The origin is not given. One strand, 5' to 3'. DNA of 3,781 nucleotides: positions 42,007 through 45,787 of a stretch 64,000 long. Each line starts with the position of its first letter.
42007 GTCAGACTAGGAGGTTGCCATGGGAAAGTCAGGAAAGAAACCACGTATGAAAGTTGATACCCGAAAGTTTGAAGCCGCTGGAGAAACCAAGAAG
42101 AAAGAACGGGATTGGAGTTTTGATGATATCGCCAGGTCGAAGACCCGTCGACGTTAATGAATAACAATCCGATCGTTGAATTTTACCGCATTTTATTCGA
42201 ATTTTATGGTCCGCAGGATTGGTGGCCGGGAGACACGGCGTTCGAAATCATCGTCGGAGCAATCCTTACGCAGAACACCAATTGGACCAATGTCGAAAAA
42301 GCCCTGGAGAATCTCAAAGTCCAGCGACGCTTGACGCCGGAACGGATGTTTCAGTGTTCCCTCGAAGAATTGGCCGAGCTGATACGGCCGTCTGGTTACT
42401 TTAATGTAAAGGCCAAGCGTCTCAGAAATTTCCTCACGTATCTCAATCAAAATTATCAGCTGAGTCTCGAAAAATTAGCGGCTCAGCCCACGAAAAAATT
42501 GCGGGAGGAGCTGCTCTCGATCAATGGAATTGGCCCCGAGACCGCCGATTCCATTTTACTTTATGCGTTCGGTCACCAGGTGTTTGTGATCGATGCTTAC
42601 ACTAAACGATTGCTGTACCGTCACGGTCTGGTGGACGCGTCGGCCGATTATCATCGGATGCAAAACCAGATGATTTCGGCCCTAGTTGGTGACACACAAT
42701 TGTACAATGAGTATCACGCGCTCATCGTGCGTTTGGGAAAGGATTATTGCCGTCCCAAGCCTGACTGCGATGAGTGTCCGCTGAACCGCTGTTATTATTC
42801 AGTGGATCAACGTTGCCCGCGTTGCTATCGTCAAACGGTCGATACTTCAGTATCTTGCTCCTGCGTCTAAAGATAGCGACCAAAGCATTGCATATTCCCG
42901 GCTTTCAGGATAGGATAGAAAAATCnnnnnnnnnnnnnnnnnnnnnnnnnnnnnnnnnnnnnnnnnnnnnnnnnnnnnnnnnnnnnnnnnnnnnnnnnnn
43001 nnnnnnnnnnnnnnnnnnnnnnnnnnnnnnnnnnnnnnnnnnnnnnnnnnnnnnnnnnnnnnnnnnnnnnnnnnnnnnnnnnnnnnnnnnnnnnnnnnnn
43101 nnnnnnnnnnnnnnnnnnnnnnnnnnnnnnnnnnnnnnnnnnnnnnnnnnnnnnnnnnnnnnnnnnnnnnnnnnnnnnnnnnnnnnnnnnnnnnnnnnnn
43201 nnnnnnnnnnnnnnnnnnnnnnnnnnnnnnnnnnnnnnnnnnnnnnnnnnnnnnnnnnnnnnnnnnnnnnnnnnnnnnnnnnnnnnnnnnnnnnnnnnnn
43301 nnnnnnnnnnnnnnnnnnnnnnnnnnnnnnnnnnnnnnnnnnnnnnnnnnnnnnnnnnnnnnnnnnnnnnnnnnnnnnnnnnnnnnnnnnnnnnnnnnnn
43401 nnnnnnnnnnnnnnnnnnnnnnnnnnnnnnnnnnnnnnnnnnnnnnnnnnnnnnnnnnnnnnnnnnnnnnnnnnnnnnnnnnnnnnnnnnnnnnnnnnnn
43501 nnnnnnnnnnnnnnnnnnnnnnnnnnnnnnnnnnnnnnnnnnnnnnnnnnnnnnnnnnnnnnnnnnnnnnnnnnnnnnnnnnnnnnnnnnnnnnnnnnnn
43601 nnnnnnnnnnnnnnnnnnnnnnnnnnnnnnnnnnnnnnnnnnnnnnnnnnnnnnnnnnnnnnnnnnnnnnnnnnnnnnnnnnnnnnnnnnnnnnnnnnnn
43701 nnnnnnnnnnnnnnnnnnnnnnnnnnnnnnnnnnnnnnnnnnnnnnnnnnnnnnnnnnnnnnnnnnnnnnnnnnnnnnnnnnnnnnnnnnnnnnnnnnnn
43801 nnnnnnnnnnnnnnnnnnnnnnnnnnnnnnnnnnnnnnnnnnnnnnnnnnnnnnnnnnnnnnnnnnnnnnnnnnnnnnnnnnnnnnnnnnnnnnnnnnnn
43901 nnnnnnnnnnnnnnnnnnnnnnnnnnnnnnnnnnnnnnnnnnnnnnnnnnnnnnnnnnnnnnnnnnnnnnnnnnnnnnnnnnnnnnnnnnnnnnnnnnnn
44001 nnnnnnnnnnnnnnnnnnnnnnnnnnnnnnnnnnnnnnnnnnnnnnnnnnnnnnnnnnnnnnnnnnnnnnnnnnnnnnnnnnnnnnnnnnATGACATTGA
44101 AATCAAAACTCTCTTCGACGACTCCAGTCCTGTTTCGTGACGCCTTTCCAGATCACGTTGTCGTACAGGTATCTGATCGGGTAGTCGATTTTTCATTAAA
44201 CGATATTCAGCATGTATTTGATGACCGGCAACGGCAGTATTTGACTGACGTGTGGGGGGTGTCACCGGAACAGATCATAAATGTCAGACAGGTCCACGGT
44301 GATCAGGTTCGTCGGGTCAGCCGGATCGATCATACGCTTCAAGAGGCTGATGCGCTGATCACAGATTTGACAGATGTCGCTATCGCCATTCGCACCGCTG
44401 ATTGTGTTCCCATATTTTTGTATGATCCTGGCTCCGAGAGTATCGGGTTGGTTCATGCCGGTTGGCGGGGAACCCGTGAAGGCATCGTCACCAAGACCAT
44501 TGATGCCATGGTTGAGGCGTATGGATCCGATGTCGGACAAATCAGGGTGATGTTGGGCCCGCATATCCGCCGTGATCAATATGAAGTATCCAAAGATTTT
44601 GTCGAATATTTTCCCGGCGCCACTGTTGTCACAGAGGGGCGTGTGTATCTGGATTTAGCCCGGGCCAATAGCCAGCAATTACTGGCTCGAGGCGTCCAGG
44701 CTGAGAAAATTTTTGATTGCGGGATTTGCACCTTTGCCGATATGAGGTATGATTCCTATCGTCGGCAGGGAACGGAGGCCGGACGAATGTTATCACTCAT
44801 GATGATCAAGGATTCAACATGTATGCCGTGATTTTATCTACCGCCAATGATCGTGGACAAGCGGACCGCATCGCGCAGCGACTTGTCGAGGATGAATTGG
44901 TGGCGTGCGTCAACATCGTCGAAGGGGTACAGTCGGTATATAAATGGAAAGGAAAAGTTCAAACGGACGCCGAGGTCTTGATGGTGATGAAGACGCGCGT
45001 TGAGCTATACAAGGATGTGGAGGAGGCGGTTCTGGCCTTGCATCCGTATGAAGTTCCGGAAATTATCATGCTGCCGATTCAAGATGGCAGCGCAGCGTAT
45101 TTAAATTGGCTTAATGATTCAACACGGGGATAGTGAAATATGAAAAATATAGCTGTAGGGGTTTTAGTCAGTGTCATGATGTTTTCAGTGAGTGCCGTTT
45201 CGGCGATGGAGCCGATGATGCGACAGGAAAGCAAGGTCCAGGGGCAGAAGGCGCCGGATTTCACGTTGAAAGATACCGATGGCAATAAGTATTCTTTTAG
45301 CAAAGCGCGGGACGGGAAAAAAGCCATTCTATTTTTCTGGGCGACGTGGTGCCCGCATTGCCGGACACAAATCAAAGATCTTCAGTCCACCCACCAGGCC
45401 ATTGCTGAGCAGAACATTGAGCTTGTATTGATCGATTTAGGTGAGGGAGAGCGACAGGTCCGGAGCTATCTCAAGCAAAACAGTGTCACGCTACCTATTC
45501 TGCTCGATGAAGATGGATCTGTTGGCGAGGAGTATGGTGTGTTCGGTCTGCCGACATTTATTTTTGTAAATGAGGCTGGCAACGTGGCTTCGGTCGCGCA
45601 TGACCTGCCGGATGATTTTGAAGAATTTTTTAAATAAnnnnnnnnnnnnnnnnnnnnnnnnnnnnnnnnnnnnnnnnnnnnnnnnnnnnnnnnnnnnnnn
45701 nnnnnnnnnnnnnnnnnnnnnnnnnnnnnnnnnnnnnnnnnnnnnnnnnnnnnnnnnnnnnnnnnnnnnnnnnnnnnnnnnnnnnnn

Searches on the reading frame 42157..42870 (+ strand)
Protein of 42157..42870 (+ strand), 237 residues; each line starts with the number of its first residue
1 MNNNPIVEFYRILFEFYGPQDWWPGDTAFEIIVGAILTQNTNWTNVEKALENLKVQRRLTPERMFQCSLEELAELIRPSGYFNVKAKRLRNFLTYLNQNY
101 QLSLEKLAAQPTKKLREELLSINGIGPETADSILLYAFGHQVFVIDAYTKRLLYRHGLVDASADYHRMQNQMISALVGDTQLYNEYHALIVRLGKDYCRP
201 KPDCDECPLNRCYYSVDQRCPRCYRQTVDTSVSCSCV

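Call 53: search_protein_families(library=pfam, proteins=[window:42157-42870:+], max_evalue=0.000001)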
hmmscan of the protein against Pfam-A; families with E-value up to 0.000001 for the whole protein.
window:42157-42870:+ (237 aa): 1 family
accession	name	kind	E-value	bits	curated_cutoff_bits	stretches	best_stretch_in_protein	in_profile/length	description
PF00730.31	HhH-GPD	-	4.6e-15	56.3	26.2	1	33-172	1-102/108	HhH-GPD superfamily base excision DNA repair protein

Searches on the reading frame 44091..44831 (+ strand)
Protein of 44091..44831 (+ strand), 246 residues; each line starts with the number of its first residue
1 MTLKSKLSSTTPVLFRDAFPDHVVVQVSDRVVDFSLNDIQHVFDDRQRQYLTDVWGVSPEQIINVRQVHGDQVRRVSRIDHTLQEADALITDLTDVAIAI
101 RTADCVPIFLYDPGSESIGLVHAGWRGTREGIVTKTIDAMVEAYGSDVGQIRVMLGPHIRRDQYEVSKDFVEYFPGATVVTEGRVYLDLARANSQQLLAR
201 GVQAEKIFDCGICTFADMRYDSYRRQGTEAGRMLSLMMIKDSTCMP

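Call 53: search_protein_families(library=pfam, proteins=[window:44091-44831:+], max_evalue=0.000001)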
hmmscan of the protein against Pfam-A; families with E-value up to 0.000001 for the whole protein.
window:44091-44831:+ (246 aa): 1 family
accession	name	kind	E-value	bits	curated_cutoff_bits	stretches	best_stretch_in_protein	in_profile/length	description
PF02578.20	Cu-oxidase_4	-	3.5e-57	194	22.9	1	46-238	30-238/238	Multi-copper polyphenol oxidoreductase laccase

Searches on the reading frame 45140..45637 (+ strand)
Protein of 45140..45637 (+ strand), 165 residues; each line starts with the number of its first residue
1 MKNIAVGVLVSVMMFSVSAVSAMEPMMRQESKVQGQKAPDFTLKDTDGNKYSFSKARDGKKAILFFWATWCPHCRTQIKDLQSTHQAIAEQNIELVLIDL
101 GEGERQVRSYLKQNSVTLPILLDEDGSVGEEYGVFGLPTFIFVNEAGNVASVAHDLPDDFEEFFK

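Call 53: search_protein_families(library=pfam, proteins=[window:45140-45637:+], max_evalue=0.000001)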
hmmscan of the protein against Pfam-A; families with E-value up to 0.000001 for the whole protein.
window:45140-45637:+ (165 aa): 5 families
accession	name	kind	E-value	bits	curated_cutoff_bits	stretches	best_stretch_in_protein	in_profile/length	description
PF00578.27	AhpC-TSA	-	3.9e-29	101.6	26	1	35-150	2-122/124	AhpC/TSA family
PF08534.16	Redoxin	-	1.6e-23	83.5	26.6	1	34-151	2-130/148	Redoxin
PF13905.12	Thioredoxin_8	-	3.3e-13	50.2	27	1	59-149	1-94/94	Thioredoxin-like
PF00085.26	Thioredoxin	-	4.1e-09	36.8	23.5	0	59-106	18-64/103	Thioredoxin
PF13098.12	Thioredoxin_2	-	4.5e-08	33.8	27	1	57-148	3-86/104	Thioredoxin-like domain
